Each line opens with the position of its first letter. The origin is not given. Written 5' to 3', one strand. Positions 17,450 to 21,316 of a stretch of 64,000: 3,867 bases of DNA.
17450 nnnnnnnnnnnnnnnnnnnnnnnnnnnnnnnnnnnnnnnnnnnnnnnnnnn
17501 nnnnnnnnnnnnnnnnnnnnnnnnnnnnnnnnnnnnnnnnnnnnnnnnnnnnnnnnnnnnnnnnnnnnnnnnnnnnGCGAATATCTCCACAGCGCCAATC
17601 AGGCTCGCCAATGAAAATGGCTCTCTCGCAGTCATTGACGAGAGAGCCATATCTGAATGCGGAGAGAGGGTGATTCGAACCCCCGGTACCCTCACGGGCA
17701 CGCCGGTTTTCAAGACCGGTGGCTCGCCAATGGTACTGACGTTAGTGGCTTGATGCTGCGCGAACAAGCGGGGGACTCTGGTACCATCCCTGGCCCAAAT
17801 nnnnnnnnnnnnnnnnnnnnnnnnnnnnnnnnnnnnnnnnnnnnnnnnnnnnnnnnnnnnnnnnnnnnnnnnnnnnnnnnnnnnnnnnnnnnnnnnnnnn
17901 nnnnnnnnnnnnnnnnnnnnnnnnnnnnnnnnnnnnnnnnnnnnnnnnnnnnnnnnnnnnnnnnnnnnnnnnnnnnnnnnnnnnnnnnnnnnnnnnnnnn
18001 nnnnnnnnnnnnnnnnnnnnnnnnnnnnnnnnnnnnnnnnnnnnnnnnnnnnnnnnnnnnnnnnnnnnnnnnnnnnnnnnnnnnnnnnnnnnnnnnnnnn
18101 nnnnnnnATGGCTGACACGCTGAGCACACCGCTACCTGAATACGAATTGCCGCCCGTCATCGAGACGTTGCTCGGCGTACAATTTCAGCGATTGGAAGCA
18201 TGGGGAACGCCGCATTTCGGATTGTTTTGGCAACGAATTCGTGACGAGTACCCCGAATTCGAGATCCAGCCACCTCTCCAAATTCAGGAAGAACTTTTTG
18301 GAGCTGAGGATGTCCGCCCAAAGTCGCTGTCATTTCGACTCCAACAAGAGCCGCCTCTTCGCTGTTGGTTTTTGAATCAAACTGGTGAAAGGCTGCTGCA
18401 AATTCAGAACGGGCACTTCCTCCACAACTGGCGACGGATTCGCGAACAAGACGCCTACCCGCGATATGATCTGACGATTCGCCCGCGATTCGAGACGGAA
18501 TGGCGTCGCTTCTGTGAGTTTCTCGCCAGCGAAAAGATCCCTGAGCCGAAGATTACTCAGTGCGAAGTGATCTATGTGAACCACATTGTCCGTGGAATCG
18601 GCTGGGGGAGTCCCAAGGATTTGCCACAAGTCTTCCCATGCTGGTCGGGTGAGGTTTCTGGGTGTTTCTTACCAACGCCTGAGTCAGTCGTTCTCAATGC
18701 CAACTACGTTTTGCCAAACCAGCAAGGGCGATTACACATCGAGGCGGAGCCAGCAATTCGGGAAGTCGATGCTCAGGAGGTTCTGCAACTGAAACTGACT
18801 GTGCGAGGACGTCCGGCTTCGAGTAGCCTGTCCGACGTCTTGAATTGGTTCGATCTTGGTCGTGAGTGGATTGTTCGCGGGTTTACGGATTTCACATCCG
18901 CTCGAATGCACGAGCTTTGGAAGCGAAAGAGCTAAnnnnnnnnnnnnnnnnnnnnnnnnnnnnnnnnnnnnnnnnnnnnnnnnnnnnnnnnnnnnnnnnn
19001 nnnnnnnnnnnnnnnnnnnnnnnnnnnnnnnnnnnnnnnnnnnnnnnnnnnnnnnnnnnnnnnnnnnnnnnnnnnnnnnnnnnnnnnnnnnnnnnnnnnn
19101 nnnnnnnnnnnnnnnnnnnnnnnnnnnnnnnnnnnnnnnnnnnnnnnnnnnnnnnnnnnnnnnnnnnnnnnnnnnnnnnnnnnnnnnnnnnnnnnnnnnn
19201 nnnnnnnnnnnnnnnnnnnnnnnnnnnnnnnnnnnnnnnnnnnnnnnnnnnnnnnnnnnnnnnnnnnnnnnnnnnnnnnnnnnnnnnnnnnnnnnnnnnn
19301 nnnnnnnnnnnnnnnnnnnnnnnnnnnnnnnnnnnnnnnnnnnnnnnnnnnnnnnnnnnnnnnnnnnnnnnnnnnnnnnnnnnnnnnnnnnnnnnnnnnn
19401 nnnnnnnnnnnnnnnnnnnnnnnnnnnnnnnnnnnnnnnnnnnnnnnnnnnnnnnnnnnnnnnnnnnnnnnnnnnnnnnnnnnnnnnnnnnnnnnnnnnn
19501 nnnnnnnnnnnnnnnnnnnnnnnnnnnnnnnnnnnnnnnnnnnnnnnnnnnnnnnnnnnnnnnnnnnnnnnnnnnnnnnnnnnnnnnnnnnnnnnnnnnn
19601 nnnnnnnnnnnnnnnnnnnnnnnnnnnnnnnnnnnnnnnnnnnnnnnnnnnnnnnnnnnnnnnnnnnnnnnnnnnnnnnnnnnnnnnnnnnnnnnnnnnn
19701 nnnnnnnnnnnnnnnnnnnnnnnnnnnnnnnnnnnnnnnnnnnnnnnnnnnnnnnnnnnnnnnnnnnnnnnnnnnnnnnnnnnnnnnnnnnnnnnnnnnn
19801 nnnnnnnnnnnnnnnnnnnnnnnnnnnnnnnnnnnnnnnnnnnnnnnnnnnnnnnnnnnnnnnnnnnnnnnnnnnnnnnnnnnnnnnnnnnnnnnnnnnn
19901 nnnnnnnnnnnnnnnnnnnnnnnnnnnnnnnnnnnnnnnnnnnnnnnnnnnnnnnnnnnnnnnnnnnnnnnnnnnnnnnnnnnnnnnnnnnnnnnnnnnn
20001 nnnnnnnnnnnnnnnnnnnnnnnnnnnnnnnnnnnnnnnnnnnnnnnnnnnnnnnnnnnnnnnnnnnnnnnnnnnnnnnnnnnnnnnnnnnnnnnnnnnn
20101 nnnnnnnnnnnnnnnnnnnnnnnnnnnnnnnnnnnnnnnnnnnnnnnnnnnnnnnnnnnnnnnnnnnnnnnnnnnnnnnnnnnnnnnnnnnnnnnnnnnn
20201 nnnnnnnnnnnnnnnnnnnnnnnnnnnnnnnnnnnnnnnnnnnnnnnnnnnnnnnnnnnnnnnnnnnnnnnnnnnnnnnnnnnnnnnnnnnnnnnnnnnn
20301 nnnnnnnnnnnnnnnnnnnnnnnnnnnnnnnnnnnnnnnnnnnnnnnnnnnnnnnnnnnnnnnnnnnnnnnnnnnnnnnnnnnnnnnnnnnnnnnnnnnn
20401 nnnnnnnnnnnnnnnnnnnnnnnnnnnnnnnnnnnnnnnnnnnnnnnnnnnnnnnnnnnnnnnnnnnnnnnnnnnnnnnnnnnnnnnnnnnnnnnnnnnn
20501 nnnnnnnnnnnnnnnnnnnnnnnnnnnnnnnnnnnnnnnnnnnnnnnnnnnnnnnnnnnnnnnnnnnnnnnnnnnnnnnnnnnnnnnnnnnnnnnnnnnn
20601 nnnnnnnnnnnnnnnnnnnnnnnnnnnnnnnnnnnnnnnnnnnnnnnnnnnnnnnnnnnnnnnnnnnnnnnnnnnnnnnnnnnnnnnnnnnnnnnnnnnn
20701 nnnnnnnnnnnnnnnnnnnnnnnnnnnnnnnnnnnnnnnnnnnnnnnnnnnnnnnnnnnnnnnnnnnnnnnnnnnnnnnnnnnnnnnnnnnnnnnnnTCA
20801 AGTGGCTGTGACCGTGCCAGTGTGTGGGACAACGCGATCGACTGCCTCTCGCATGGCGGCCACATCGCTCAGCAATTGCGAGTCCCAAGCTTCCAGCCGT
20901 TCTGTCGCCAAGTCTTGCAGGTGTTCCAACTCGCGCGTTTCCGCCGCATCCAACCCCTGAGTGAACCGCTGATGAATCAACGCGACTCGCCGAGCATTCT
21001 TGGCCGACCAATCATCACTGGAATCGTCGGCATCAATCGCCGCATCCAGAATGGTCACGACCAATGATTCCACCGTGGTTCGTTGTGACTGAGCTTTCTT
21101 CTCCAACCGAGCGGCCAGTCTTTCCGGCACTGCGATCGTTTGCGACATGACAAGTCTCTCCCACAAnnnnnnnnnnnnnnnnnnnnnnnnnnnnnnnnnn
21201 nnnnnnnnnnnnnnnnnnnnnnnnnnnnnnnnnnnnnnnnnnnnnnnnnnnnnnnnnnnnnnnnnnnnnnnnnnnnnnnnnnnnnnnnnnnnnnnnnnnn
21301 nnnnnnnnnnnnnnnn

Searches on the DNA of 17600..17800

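Call 76: search_rna_families(source=window, start=17600, end=17800, threshold=evalue, max_evalue=10, show_alignments=3)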
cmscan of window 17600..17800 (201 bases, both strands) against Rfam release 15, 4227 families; matches with E-value up to 10: 9.
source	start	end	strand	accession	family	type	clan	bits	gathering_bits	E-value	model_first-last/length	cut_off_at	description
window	17660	17711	+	RF04351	Plastid-psbl-rps4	Cis-reg;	-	35.2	68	3.5e-06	1-53/53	no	Plastid-psbl-rps4 3UTR RNA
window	17660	17729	-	RF01852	tRNA-Sec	Gene; tRNA;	CL00001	22.3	47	0.021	1-91/91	no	Selenocysteine transfer RNA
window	17600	17749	-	RF02223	sX4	Gene; sRNA;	-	18.4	70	0.048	1-140/167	3'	Proteobacterial sRNA sX4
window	17657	17694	-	RF03493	mir-1281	Gene; miRNA;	-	18.2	70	0.97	1-54/54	no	mir-1281 microRNA precursor family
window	17614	17718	-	RF02501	Atu_C7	Gene; sRNA;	-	15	45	0.13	1-157/157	no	Rhizobiales sRNA Atu_C7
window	17680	17714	+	RF01334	CRISPR-DR21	Gene; CRISPR;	-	14.8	48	6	1-37/37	no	CRISPR RNA direct repeat element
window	17607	17654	-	RF00489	ctRNA_p42d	Gene; antisense;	-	14.6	50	1.6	1-46/46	no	ctRNA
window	17699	17780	+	RF01930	bxd_2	Gene; lncRNA;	-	9.9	80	4.4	1-91/91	no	Bithoraxoid conserved region 2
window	17600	17659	-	RF02695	NrsZ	Gene; sRNA;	-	6.7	76.9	9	137-196/236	3'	Nitrogen regulated small RNA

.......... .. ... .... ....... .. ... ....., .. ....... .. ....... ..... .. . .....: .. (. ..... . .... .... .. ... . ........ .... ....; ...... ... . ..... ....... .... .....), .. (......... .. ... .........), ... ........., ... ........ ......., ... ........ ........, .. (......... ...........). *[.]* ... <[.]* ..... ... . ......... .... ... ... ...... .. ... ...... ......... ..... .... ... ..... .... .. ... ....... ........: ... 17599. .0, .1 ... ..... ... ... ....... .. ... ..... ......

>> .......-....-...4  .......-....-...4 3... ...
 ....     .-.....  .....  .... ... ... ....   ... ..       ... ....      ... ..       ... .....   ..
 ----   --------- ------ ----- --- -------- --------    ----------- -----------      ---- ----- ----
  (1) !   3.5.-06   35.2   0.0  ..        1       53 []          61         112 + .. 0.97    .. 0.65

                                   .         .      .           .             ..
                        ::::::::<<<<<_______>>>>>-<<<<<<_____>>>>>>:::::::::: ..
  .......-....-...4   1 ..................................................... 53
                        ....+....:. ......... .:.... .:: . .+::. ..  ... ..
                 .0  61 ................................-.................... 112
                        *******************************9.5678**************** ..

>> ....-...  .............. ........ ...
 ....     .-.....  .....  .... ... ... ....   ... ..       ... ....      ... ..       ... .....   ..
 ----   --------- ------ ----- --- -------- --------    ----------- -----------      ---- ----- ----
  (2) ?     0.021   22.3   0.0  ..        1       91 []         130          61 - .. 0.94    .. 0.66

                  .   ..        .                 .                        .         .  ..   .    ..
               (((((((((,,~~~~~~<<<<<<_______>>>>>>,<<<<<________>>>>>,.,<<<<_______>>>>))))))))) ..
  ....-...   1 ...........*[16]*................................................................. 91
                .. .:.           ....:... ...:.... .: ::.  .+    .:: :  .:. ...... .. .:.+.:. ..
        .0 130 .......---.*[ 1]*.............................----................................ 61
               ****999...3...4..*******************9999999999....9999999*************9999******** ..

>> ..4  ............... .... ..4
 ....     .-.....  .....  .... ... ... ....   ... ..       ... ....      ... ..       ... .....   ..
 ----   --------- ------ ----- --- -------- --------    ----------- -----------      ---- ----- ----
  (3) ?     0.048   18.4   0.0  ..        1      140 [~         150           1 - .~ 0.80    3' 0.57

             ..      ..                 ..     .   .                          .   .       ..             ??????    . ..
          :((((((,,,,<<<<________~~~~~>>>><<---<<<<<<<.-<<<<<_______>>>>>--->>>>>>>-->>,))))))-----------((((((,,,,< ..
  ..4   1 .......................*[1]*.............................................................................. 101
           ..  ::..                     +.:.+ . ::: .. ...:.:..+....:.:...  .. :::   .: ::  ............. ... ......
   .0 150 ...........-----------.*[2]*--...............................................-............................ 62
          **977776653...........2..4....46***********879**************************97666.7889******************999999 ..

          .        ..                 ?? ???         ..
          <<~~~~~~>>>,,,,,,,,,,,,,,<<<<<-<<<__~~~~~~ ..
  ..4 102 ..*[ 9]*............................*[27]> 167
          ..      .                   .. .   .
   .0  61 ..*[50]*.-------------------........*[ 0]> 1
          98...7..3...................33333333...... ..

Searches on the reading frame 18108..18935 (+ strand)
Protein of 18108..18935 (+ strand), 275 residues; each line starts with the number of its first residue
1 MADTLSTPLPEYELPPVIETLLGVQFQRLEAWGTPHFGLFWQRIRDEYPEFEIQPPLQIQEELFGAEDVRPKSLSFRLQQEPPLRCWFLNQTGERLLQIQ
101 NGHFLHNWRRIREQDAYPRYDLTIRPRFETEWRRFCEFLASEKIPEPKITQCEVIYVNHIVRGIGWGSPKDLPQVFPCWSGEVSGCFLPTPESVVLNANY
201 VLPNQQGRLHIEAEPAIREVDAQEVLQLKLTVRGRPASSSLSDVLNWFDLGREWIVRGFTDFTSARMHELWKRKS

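Call 3: search_protein_families(library=pfam, proteins=[window:18108-18935:+], max_evalue=0.01)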
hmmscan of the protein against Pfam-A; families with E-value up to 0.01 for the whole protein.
window:18108-18935:+ (275 aa): 0 families

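Call 4: search_protein_families(library=padloc, proteins=[window:18108-18935:+], max_evalue=0.01)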
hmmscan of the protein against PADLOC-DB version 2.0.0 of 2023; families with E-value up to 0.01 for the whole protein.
window:18108-18935:+ (275 aa): 0 families

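Call 10: search_protein_families(library=ncbifam, proteins=[window:18108-18935:+], max_evalue=0.01)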
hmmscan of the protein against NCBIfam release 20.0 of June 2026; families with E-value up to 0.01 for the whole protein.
window:18108-18935:+ (275 aa): 1 family
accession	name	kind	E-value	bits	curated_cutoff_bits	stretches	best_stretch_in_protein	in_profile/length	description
TIGR04255.1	sporadTIGR04255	subfamily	4.1e-16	59.6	30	1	12-272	2-252/252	TIGR04255 family protein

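Call 72: search_protein_families(library=phrogs, proteins=[window:18108-18935:+], max_evalue=0.001)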
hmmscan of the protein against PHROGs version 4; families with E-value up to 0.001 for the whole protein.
window:18108-18935:+ (275 aa): 0 families

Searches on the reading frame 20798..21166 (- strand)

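Call 3: search_protein_families(library=pfam, proteins=[window:20798-21166:-], max_evalue=0.01)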
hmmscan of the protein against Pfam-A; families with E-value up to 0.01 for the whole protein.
window:20798-21166:- (122 aa): 0 families

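Call 4: search_protein_families(library=padloc, proteins=[window:20798-21166:-], max_evalue=0.01)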
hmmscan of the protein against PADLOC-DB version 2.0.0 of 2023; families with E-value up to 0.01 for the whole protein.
window:20798-21166:- (122 aa): 1 family
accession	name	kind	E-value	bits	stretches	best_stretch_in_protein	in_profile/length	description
PDLC04202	HEC-01B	-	0.002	16.2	1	16-116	44-133/204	-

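Call 10: search_protein_families(library=ncbifam, proteins=[window:20798-21166:-], max_evalue=0.01)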
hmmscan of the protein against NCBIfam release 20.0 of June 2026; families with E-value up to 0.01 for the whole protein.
window:20798-21166:- (122 aa): 0 families

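Call 72: search_protein_families(library=phrogs, proteins=[window:20798-21166:-], max_evalue=0.001)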
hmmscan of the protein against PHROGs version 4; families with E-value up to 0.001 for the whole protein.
window:20798-21166:- (122 aa): 0 families

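Call 82: search_protein_families(library=pfam, proteins=[window:20798-21166:-], max_evalue=10)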
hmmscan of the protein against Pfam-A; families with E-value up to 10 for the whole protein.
window:20798-21166:- (122 aa): 2 families
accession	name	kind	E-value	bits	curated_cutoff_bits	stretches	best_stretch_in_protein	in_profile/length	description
PF00760.24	Cucumo_coat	-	0.032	14.3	22.6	1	30-111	80-160/175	Cucumovirus coat protein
PF07878.17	RHH_5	-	0.05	13.8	26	1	11-46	6-41/43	CopG-like RHH_1 or ribbon-helix-helix domain, RHH_5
